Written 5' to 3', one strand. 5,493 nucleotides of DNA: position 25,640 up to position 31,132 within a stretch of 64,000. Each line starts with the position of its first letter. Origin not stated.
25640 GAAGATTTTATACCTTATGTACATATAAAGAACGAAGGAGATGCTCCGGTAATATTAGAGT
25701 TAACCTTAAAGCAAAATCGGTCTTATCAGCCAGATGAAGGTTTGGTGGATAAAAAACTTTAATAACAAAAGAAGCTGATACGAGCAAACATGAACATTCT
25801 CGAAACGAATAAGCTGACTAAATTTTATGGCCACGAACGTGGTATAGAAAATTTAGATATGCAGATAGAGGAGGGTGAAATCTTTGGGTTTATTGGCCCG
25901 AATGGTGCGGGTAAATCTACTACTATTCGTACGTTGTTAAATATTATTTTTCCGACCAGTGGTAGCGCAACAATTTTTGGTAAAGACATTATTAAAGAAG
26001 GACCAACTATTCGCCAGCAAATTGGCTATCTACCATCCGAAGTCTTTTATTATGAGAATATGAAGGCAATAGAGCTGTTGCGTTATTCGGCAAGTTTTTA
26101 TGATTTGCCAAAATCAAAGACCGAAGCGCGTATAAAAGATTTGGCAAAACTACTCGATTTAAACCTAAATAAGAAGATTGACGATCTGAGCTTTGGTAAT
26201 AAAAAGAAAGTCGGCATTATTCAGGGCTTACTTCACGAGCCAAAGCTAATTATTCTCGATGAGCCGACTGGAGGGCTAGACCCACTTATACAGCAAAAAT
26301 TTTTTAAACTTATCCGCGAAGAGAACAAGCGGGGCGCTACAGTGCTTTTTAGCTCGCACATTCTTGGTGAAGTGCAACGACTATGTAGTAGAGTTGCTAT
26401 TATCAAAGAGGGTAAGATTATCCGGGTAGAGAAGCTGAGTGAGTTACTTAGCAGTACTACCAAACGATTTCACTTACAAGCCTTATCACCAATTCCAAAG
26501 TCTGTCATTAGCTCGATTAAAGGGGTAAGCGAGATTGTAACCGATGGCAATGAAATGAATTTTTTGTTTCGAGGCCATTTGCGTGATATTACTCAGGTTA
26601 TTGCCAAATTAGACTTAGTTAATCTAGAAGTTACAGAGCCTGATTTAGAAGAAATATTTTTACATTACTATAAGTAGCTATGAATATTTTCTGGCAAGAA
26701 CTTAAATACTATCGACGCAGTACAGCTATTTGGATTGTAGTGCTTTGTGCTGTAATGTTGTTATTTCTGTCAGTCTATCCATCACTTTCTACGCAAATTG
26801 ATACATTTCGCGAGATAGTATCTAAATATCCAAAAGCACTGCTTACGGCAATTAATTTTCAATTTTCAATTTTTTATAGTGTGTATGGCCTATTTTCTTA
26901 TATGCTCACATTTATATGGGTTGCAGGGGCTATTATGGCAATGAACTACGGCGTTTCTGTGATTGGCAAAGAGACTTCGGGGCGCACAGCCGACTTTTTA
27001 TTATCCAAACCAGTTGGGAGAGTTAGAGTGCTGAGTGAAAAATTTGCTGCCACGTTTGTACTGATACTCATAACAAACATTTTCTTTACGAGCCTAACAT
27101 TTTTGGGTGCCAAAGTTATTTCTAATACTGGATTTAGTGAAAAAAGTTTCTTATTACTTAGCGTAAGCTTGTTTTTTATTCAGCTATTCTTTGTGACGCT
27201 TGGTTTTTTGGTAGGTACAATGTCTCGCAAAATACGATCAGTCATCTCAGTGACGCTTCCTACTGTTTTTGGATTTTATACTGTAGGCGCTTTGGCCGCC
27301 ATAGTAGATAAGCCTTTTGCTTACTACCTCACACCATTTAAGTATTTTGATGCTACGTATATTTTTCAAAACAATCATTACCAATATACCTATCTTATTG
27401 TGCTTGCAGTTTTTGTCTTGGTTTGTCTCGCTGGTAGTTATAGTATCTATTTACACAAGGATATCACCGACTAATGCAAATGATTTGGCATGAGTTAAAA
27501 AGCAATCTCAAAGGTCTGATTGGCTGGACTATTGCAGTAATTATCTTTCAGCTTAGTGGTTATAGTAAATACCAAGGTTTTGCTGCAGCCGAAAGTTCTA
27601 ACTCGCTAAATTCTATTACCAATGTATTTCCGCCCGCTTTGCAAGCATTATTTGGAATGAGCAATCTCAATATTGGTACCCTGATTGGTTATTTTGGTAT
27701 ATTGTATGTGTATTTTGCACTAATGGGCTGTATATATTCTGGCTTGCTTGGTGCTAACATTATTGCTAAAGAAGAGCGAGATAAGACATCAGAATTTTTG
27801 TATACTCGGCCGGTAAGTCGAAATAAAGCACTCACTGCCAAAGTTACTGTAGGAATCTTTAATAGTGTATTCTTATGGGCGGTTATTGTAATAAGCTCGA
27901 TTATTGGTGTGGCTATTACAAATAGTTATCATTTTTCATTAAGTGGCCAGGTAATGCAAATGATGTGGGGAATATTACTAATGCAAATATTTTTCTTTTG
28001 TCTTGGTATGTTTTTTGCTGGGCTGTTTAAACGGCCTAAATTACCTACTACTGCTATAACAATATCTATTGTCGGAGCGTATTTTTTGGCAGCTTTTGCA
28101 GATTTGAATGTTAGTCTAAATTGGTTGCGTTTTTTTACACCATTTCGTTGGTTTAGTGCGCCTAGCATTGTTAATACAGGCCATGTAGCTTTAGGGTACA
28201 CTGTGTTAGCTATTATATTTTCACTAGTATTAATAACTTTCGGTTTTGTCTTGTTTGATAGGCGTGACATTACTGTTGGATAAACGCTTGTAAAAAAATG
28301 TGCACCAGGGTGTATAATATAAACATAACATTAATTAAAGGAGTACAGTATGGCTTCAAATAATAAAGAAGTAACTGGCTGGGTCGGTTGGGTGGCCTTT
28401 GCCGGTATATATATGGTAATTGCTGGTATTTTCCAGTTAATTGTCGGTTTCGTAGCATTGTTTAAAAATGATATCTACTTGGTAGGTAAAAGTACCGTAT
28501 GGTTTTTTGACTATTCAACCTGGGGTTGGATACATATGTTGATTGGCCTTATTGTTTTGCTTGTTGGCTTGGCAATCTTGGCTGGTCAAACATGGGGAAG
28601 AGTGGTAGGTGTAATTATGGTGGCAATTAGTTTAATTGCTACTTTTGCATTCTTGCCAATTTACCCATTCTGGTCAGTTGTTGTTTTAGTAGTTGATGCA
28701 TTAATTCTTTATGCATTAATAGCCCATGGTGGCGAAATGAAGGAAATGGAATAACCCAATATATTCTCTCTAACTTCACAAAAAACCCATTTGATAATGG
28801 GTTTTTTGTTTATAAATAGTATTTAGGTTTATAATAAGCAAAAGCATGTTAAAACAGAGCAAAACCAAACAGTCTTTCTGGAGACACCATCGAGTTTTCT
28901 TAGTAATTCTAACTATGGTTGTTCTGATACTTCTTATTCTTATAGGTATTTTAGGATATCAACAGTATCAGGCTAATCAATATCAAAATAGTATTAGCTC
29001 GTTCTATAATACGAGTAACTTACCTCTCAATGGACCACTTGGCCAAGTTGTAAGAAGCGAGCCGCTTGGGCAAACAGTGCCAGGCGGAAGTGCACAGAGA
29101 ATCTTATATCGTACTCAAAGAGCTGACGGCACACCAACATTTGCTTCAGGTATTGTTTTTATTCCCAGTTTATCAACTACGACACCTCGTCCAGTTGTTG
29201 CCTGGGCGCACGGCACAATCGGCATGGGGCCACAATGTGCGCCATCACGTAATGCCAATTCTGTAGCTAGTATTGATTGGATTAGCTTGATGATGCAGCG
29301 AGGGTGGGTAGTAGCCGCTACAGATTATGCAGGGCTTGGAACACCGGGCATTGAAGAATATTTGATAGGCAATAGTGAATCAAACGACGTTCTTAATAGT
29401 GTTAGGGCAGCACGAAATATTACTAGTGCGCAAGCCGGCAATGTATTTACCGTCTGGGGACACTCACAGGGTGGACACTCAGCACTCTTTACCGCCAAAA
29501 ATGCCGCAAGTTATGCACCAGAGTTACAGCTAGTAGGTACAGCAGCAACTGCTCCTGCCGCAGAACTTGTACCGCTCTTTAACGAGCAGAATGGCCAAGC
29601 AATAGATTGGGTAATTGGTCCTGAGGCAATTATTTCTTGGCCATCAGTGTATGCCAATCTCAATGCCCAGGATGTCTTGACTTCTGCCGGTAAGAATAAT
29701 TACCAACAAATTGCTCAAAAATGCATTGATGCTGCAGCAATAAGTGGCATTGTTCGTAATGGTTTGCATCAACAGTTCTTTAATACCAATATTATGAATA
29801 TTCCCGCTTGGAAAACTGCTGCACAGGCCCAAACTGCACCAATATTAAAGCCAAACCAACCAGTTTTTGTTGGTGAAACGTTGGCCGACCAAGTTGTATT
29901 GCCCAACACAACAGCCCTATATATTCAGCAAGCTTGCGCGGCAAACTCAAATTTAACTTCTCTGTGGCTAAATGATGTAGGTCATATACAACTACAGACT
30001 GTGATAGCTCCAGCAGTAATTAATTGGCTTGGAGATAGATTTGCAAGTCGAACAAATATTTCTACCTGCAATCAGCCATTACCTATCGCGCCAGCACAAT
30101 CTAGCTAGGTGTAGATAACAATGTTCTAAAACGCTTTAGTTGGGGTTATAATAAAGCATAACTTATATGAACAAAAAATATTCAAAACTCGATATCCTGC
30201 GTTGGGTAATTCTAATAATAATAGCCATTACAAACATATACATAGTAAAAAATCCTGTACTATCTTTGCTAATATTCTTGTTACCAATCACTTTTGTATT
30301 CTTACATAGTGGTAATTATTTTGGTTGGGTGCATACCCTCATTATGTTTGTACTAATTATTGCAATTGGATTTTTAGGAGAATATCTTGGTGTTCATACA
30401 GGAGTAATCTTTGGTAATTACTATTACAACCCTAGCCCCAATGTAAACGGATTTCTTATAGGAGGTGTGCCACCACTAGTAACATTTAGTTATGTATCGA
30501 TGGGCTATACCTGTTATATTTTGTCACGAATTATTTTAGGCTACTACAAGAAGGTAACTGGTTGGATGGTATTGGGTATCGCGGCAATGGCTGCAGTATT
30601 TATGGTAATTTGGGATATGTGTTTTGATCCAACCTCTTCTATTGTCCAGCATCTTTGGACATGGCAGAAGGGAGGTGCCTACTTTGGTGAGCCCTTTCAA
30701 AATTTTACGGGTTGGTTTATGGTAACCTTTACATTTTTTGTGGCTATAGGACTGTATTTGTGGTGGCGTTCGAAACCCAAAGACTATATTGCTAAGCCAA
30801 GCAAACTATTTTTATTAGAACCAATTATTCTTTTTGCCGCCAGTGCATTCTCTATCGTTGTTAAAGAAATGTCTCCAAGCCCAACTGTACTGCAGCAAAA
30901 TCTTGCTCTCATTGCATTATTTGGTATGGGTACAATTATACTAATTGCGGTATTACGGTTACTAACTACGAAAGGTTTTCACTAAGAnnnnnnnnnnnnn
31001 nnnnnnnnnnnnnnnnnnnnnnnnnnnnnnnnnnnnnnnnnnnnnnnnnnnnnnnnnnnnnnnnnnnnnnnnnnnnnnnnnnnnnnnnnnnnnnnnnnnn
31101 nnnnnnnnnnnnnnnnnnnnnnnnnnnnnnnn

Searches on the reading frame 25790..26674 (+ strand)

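Call 30: search_protein_families(library=pfam, proteins=[window:25790-26674:+], max_evalue=0.001)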
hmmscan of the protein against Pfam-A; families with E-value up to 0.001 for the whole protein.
window:25790-26674:+ (295 aa): 2 families
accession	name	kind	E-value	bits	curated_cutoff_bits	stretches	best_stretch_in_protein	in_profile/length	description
PF00005.33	ABC_tran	-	1.4e-25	90.9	25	1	20-160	2-136/137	ABC transporter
PF13304.12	AAA_21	-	6.3e-15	56.5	27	2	130-192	235-300/304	AAA domain, putative AbiEii toxin, Type IV TA system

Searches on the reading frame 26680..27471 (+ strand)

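Call 30: search_protein_families(library=pfam, proteins=[window:26680-27471:+], max_evalue=0.001)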
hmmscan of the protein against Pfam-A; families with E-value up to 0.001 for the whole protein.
window:26680-27471:+ (264 aa): 4 families
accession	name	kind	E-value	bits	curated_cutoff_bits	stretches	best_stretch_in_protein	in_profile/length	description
PF12679.13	ABC2_membrane_2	-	1e-16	61.4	27.2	1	1-262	1-283/283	ABC-2 family transporter protein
PF12730.13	ABC2_membrane_4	-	4.6e-07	30.4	27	1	4-199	2-177/179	ABC-2 family transporter protein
PF13346.12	ABC2_membrane_5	-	2.3e-06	27.8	25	1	60-256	21-199/205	ABC-2 family transporter protein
PF12698.13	ABC2_membrane_3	-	0.00015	21.4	31.6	1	53-252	139-344/347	ABC-2 family transporter protein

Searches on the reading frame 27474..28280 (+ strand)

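Call 30: search_protein_families(library=pfam, proteins=[window:27474-28280:+], max_evalue=0.001)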
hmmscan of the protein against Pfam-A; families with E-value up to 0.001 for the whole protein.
window:27474-28280:+ (269 aa): 4 families
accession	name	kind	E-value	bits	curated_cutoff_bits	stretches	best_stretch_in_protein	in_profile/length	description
PF12679.13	ABC2_membrane_2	-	1.3e-18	67.7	27.2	1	1-266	1-283/283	ABC-2 family transporter protein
PF12730.13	ABC2_membrane_4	-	6.4e-10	39.7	27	1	82-197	57-173/179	ABC-2 family transporter protein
PF12698.13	ABC2_membrane_3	-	7.4e-08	32.3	31.6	1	72-259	159-342/347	ABC-2 family transporter protein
PF13346.12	ABC2_membrane_5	-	3.2e-05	24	25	1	76-240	34-188/205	ABC-2 family transporter protein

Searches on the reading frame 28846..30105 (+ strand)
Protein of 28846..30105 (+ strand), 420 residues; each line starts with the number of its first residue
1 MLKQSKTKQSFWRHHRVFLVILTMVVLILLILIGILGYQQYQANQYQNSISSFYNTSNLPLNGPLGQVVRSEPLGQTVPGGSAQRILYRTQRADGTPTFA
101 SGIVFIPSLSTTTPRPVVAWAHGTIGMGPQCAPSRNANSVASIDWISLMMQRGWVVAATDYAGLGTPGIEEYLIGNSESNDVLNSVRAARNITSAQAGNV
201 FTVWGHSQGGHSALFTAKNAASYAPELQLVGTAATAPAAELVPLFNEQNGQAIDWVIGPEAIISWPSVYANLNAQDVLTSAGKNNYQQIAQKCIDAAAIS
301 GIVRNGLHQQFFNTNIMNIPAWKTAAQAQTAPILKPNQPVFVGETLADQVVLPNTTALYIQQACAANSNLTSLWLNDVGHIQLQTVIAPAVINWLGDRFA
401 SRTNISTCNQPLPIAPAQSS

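Call 56: search_protein_families(library=pfam, proteins=[window:28846-30105:+], max_evalue=0.0001)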
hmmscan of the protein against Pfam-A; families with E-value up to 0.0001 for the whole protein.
window:28846-30105:+ (420 aa): 1 family
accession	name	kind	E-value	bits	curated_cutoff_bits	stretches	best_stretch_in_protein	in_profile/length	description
PF03583.20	LIP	-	2.5e-27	96.4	23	1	146-405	19-284/286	Secretory lipase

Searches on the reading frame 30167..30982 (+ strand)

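Call 56: search_protein_families(library=pfam, proteins=[window:30167-30982:+], max_evalue=0.0001)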
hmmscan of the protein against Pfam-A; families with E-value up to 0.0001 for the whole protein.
window:30167-30982:+ (272 aa): 1 family
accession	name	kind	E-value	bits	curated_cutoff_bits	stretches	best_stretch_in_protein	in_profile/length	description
PF04240.17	Caroten_synth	-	8.6e-31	107.9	25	1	35-225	4-184/209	Carotenoid biosynthesis protein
